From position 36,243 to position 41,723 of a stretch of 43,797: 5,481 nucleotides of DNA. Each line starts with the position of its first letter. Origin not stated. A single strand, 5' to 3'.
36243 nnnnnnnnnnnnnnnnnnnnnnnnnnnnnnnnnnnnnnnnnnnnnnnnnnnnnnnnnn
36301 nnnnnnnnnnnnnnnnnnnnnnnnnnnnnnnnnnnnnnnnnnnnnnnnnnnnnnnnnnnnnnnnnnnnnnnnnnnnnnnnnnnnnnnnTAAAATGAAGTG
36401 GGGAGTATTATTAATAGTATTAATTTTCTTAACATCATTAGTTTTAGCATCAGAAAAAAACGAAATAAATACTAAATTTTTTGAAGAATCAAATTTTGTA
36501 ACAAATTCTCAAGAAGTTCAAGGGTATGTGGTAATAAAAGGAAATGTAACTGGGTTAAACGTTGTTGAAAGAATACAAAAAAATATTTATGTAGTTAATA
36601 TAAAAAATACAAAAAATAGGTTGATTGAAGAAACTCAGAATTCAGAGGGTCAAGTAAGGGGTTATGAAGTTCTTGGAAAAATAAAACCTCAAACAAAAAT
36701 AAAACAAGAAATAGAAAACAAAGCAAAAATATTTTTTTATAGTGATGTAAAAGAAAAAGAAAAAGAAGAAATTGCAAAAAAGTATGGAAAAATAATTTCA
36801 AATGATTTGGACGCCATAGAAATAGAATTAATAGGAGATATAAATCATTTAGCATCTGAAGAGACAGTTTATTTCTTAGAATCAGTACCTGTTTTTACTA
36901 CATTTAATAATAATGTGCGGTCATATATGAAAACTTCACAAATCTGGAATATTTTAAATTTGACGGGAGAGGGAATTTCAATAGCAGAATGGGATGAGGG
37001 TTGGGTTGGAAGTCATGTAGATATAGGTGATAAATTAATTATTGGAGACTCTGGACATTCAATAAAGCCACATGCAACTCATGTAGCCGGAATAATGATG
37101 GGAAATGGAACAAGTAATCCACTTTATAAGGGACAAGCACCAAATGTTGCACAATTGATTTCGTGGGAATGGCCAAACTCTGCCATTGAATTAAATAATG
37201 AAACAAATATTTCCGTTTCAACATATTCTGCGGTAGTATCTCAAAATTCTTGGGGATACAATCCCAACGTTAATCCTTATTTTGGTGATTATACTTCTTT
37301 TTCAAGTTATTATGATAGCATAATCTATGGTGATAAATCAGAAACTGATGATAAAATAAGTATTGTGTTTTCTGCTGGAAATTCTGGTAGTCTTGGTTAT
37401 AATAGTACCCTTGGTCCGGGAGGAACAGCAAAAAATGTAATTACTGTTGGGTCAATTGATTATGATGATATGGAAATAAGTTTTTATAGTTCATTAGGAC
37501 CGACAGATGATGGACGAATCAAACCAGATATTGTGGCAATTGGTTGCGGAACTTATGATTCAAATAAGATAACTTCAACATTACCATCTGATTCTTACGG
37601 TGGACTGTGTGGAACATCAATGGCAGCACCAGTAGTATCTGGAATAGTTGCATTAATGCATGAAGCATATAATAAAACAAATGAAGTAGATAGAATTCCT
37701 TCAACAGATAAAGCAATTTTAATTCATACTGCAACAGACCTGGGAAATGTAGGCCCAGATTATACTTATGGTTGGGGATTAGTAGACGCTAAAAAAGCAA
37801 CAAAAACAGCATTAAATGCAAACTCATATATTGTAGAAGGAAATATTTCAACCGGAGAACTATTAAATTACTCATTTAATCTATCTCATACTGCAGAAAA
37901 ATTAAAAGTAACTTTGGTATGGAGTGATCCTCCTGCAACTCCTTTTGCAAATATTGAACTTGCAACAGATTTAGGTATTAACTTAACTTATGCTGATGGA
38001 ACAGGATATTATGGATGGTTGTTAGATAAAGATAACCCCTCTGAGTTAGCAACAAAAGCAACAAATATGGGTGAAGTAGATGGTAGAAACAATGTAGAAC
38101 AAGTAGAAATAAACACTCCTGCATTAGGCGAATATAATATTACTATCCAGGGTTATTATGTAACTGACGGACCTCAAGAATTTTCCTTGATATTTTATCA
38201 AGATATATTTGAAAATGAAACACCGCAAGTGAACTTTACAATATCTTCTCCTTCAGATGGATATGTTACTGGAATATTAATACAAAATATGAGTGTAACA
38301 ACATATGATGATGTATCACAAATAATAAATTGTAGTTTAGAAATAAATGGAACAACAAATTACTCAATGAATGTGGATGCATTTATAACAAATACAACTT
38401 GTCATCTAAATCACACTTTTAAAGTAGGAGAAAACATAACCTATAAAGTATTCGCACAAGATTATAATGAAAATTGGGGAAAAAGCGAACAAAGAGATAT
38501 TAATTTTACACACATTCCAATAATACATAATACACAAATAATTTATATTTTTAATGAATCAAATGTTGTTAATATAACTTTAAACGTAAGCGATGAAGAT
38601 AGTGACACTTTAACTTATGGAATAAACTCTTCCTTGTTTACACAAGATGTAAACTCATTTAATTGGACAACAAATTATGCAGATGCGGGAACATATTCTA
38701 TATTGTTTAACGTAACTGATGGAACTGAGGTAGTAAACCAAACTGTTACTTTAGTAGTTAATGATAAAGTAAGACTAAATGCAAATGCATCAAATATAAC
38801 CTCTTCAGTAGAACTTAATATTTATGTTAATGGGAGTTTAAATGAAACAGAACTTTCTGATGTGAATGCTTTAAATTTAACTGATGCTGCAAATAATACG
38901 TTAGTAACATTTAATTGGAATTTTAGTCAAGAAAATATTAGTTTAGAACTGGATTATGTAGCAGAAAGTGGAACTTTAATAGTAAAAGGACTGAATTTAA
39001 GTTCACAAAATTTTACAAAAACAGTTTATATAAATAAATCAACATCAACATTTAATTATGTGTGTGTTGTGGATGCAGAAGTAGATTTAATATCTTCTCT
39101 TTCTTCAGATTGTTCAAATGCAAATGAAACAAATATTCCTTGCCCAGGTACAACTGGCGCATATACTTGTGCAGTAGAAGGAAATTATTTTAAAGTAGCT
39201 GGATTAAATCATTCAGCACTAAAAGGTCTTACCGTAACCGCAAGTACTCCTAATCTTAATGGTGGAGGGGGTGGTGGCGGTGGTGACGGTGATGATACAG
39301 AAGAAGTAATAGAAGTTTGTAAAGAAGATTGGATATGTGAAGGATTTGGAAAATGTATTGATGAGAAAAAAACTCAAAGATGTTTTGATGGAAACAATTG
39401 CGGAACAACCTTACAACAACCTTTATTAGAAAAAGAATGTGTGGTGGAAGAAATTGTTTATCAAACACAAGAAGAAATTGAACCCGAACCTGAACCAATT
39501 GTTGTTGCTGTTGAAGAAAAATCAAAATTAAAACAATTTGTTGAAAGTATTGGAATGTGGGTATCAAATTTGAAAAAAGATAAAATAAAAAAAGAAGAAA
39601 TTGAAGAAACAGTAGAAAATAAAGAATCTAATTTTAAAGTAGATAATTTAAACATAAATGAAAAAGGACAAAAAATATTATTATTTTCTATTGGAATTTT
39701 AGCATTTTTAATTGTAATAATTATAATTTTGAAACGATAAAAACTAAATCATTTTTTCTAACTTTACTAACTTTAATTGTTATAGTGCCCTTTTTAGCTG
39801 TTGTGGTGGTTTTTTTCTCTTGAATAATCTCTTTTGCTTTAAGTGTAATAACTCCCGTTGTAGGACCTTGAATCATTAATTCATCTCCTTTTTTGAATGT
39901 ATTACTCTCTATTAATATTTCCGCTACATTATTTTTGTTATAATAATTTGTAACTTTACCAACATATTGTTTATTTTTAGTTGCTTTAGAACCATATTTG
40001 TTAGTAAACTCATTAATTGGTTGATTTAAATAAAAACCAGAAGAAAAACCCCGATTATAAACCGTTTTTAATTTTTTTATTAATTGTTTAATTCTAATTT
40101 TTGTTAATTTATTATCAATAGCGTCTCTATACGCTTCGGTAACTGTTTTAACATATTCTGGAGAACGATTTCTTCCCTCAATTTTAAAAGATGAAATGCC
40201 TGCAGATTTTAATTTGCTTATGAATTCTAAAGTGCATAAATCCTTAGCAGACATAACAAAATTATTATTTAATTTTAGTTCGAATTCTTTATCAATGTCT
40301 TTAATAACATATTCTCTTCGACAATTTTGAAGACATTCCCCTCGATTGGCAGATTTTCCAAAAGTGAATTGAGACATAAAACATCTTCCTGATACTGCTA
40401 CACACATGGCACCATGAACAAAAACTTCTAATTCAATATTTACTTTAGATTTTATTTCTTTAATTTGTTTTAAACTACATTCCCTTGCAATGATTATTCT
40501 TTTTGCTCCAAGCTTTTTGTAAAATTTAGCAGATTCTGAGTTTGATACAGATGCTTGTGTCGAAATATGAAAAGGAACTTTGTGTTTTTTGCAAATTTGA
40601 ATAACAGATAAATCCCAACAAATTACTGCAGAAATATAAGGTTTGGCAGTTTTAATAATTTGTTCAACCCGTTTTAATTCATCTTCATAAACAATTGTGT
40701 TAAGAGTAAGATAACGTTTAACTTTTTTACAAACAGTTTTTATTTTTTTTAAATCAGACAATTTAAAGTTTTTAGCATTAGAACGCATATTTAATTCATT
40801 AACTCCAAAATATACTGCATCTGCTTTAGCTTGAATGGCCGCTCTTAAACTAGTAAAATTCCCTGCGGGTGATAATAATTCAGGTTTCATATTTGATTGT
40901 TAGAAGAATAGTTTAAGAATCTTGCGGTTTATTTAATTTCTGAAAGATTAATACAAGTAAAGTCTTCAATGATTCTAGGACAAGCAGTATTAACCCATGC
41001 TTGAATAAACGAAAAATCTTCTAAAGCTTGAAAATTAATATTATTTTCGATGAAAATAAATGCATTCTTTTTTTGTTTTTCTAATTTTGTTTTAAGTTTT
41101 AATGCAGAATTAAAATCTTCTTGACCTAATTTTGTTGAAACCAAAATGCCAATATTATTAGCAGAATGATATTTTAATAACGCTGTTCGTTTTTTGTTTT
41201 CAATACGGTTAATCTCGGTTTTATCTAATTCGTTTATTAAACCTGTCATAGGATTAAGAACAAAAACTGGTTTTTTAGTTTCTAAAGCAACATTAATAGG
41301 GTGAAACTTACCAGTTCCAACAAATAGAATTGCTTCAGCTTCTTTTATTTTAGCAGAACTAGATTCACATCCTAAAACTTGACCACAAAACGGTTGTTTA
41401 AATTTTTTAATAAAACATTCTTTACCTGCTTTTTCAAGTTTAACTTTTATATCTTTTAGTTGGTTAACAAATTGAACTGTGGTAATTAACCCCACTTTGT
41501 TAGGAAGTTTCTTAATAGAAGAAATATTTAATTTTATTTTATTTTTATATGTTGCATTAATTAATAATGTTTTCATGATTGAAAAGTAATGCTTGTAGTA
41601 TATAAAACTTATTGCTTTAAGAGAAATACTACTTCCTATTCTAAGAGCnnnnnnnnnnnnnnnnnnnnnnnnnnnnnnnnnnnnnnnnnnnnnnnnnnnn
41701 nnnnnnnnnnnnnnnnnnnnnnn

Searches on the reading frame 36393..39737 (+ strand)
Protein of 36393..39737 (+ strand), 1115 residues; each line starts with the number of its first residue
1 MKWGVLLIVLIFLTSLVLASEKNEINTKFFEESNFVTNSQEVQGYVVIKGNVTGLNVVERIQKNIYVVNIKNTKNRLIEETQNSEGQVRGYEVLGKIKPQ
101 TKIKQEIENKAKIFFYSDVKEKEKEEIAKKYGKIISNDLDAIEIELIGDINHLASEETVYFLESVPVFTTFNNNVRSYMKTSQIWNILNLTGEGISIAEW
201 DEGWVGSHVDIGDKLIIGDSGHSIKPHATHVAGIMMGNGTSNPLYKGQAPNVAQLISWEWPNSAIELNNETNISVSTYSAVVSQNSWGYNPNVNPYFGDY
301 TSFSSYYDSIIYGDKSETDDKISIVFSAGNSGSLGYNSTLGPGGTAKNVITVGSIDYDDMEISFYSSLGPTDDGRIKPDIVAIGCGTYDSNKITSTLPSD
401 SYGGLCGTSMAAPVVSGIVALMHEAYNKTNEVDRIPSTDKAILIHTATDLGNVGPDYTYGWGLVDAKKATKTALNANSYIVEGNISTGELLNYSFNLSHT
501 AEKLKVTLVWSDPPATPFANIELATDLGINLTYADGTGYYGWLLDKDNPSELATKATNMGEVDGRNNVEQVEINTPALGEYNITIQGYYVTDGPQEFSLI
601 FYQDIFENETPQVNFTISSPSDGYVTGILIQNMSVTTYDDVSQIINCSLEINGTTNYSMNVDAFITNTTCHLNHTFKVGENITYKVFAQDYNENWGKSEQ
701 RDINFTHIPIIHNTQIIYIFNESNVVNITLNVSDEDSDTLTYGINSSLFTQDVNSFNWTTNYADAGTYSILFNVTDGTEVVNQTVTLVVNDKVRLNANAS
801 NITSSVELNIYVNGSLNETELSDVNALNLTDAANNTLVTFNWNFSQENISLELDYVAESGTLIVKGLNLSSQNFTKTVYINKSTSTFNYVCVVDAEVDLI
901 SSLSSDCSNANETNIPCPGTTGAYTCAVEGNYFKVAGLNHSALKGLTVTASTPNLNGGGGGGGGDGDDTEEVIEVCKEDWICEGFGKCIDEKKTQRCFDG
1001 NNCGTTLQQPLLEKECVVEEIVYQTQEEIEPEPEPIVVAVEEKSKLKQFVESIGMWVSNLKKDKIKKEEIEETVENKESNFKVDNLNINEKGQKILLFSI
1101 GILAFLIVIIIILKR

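Call 13: search_protein_families(library=pfam, proteins=[window:36393-39737:+], max_evalue=0.00001)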
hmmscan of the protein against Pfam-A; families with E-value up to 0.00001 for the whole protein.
window:36393-39737:+ (1115 aa): 1 family
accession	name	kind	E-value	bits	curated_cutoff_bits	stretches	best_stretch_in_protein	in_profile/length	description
PF00082.27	Peptidase_S8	-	1.1e-39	136.9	21.8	1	193-462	2-288/288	Subtilase family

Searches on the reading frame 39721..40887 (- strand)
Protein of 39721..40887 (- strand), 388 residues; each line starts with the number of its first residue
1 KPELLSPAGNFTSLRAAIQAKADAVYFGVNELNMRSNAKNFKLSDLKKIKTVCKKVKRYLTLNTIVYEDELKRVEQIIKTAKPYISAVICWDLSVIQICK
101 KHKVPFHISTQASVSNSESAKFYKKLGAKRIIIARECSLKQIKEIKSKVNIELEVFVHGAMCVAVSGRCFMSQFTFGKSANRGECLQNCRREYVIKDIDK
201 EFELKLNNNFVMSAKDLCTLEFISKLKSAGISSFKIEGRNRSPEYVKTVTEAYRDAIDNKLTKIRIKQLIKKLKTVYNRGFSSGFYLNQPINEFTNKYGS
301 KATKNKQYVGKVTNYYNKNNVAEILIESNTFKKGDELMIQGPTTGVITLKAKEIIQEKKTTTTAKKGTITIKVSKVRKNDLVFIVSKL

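Call 13: search_protein_families(library=pfam, proteins=[window:39721-40887:-], max_evalue=0.00001)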
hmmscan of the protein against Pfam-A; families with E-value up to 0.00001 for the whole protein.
window:39721-40887:- (388 aa): 2 families
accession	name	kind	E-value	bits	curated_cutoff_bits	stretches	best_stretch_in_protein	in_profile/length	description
PF01136.24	Peptidase_U32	-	1e-75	254.4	22.4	1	74-290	4-231/233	Peptidase family U32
PF16325.11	Peptidase_U32_C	-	7.3e-06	26.5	28.2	0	305-381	2-81/83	Peptidase family U32 C-terminal domain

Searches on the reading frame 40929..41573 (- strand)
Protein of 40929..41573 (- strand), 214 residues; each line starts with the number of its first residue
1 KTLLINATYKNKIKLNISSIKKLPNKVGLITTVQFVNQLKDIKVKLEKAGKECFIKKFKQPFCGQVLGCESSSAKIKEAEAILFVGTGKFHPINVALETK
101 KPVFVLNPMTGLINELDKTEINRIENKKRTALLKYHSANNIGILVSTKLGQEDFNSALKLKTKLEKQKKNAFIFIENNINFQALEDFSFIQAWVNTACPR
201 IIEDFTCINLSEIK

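Call 13: search_protein_families(library=pfam, proteins=[window:40929-41573:-], max_evalue=0.00001)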
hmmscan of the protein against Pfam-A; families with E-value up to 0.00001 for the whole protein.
window:40929-41573:- (214 aa): 1 family
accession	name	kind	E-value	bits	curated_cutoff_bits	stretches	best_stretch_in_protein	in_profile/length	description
PF01866.22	Diphthamide_syn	-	1.6e-40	139.9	33.2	1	17-201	87-270/302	Putative diphthamide synthesis protein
